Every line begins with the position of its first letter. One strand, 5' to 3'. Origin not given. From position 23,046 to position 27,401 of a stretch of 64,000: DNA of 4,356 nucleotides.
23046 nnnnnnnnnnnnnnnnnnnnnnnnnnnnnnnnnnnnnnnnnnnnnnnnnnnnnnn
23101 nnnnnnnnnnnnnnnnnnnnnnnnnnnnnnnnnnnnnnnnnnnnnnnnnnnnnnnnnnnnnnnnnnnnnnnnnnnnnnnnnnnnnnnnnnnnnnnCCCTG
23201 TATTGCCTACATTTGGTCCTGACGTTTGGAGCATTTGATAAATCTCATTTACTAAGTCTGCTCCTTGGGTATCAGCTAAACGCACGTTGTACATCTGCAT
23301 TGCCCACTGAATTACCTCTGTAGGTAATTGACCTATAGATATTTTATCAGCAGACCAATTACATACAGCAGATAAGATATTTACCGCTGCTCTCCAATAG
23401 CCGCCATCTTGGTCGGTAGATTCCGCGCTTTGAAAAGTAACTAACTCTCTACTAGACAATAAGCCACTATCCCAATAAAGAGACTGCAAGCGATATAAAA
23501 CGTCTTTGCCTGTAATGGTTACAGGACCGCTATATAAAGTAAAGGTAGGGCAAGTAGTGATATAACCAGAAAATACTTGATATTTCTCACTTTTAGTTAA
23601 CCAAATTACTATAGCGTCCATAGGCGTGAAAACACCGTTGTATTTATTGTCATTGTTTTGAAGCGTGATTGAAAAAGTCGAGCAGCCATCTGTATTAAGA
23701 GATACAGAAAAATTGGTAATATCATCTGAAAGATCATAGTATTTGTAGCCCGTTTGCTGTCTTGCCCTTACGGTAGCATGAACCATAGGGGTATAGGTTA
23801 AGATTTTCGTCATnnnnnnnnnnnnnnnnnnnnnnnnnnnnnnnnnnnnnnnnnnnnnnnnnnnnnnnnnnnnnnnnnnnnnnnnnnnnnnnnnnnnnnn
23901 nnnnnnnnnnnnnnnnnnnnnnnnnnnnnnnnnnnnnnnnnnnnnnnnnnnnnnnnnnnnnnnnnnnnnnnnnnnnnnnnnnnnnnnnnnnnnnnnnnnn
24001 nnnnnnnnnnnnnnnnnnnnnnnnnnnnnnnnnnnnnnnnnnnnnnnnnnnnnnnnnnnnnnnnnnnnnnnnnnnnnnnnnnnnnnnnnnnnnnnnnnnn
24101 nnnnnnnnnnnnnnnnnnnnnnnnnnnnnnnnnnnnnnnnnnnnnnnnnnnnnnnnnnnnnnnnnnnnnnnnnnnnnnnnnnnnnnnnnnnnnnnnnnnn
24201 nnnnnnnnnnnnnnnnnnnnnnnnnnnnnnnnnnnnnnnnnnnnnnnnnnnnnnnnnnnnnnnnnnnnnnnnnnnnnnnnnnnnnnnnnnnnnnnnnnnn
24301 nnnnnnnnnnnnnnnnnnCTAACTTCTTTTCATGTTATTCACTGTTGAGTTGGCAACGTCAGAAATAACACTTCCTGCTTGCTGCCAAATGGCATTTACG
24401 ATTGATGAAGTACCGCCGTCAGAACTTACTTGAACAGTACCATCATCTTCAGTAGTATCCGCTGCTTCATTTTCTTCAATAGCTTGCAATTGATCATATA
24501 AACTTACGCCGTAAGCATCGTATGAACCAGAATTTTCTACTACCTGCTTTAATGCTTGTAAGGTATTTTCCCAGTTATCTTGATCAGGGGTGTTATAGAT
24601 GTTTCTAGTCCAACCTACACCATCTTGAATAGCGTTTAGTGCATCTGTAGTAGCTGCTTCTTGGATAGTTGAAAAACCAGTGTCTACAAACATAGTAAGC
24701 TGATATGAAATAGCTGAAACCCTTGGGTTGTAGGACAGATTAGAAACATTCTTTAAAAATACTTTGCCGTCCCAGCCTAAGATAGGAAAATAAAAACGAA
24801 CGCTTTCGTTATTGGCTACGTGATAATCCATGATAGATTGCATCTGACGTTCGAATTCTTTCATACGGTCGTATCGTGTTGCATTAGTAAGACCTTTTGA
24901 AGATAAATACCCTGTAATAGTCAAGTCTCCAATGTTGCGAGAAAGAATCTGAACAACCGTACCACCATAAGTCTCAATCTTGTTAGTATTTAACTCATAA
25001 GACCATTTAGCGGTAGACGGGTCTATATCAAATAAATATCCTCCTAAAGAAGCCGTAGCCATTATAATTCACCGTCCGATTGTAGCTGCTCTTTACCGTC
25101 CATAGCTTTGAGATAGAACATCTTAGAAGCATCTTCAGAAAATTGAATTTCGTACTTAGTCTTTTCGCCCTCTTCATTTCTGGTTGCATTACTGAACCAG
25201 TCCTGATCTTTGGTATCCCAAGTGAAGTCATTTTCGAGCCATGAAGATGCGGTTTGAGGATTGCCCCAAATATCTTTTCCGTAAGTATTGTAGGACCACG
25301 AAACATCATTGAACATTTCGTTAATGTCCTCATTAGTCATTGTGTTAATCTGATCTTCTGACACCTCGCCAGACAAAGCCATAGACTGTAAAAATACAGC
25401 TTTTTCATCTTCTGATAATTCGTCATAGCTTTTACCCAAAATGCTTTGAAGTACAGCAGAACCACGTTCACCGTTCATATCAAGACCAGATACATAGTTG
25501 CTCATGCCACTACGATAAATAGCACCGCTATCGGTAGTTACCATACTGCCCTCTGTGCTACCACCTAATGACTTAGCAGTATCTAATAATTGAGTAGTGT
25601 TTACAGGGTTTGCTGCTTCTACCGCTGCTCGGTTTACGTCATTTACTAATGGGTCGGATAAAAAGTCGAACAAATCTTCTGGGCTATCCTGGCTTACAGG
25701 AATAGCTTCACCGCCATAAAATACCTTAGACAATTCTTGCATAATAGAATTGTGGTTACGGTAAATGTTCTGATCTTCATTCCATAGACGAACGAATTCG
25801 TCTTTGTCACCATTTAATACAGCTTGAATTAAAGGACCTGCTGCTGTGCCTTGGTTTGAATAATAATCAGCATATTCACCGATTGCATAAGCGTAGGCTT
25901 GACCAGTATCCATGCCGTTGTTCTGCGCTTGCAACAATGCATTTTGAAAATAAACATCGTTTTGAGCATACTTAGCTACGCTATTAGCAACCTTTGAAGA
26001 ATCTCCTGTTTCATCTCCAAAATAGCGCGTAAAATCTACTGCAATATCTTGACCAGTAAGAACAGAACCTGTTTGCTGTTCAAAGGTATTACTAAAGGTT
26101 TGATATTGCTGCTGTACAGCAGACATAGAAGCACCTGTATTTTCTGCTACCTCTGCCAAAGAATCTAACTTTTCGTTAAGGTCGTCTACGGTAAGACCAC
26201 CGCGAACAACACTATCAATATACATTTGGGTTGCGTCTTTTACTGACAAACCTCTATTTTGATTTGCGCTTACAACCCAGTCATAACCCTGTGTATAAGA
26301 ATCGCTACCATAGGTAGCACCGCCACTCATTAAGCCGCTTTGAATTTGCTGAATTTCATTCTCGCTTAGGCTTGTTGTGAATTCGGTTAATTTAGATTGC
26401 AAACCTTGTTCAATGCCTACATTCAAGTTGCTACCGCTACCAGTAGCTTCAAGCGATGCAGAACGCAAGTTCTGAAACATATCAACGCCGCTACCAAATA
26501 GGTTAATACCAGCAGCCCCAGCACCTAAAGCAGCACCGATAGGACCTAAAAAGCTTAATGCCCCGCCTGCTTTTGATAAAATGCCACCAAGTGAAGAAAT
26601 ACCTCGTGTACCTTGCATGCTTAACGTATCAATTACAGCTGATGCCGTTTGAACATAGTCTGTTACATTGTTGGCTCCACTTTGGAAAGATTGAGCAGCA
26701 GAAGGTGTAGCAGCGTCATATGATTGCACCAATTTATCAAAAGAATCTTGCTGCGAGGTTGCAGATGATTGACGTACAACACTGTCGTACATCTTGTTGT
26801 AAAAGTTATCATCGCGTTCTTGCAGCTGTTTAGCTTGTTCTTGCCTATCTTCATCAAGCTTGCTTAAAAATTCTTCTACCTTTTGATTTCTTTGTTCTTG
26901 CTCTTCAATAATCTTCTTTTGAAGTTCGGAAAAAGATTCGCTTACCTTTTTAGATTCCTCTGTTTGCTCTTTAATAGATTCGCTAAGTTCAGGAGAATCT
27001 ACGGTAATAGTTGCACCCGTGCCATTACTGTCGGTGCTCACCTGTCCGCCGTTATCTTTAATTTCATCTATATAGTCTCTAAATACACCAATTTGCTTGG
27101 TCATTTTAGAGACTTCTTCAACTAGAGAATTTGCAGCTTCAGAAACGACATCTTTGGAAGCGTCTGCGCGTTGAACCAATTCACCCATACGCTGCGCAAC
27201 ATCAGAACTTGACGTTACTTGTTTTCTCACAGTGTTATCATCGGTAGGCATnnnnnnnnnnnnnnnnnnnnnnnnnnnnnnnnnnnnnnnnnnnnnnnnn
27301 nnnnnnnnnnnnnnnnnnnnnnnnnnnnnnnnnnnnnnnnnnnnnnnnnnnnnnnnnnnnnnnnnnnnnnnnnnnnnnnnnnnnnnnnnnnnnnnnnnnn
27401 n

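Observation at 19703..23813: Three tandem paralogous tail-associated lysins with swapped catalytic domains (lysozyme-like, NlpC/P60, CHAP)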

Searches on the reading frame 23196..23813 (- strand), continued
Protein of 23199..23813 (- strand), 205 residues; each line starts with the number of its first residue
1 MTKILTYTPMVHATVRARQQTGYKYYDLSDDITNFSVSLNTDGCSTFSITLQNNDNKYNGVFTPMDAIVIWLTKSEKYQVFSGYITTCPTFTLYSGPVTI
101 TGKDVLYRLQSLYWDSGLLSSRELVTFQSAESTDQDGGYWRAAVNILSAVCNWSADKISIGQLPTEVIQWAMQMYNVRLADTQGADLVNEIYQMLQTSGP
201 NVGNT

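Call 96: search_solved_structures(query=A7, max_evalue=10, show_alignments=3)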
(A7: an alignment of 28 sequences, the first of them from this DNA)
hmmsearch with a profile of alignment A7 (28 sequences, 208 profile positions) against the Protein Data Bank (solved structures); distinct sequences matched with E-value up to 10: 6.
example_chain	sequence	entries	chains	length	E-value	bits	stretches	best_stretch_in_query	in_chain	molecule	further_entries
2ncg_A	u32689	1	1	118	0.039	16.7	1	134-192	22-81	RGA1e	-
6z1p_Bn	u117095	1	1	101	0.25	14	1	45-110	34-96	Ribosomal protein S14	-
5t1y_A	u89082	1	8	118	0.62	12.7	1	134-195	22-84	MLA10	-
3qfl_A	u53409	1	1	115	0.66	12.7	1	134-195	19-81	MLA10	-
4r6g_A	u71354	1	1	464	1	12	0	141-199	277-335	leucine rich repeats DLRR_K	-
4uos_A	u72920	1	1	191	5.8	9.6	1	139-202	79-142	DESIGNED HELICAL BUNDLE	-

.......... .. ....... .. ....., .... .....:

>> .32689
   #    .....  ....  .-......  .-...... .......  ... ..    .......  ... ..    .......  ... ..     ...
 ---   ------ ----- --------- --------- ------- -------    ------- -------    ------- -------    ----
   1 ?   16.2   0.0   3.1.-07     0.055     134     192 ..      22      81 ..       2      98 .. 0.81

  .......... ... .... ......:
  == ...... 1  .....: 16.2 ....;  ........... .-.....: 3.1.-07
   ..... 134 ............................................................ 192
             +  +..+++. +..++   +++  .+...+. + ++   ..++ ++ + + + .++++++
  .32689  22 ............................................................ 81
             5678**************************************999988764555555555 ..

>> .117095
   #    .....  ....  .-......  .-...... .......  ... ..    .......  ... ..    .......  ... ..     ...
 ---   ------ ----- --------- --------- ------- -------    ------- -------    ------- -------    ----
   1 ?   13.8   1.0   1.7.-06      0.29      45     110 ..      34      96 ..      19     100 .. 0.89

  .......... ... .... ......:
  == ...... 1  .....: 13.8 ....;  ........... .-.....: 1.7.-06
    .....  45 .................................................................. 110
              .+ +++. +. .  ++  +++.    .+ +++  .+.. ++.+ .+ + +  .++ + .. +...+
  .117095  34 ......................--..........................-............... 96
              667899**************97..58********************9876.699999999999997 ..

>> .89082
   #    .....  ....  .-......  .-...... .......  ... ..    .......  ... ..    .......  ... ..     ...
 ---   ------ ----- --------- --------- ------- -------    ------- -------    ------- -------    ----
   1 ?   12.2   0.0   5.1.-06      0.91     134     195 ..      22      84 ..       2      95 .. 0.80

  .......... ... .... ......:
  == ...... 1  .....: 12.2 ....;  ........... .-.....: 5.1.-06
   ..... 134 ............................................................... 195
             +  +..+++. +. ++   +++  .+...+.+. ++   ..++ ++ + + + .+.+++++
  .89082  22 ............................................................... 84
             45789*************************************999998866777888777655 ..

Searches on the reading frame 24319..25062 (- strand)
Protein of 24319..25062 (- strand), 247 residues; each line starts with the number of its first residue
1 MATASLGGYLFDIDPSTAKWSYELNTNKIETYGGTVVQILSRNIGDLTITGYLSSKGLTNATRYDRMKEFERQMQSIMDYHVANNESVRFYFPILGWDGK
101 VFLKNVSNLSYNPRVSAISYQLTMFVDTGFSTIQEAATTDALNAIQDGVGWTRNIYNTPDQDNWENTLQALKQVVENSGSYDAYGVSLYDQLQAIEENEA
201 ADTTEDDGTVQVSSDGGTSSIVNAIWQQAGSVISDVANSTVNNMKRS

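Call 3: search_protein_families(library=pfam, proteins=[window:24319-25062:-], max_evalue=0.01)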
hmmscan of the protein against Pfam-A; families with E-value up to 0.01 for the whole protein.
window:24319-25062:- (247 aa): 0 families

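Call 5: search_protein_families(library=phrogs, proteins=[window:24319-25062:-], max_evalue=0.01)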
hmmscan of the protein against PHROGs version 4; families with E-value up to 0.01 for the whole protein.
window:24319-25062:- (247 aa): 1 family
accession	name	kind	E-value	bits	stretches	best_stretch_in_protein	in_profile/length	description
phrog_2786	-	unknown function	1.1e-17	65.3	1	7-165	31-182/227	-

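Call 62: search_solved_structures(query=window:24319-25062:-, max_evalue=10)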
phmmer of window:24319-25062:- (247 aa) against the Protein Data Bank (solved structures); distinct sequences matched with E-value up to 10: 0.

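Call 64: search_protein_families(library=ncbifam, proteins=[window:24319-25062:-], max_evalue=0.01)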
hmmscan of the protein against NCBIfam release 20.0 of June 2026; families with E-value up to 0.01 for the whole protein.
window:24319-25062:- (247 aa): 0 families

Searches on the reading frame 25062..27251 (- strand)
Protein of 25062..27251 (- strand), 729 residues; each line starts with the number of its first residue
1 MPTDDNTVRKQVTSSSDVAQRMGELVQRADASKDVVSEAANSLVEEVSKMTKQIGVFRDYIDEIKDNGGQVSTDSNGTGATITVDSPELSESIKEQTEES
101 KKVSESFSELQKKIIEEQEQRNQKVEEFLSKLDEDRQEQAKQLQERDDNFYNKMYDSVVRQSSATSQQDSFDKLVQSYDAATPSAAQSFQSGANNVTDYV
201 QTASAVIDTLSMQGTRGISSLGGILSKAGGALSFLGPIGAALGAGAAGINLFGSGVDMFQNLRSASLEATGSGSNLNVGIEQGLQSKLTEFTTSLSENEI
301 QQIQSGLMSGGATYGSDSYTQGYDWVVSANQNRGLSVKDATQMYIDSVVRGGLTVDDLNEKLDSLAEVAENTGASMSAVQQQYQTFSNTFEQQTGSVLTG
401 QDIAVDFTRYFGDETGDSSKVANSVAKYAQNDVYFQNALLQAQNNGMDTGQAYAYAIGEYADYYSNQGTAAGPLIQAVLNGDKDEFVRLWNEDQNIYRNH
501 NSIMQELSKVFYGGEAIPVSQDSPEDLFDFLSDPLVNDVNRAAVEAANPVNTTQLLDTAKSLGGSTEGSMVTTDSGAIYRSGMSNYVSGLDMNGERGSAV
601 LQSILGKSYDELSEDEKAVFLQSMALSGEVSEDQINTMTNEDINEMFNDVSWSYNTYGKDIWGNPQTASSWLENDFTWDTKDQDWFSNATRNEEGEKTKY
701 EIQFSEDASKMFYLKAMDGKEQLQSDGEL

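Call 3: search_protein_families(library=pfam, proteins=[window:25062-27251:-], max_evalue=0.01)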
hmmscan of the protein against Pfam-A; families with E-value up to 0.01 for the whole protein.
window:25062-27251:- (729 aa): 1 family
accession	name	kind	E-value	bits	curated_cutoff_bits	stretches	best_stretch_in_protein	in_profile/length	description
PF01442.23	Apolipoprotein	-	0.0033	17.6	90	1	57-201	9-149/190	Apolipoprotein A1/A4/E domain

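Call 5: search_protein_families(library=phrogs, proteins=[window:25062-27251:-], max_evalue=0.01)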
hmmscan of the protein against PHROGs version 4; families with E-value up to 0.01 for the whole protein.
window:25062-27251:- (729 aa): 0 families
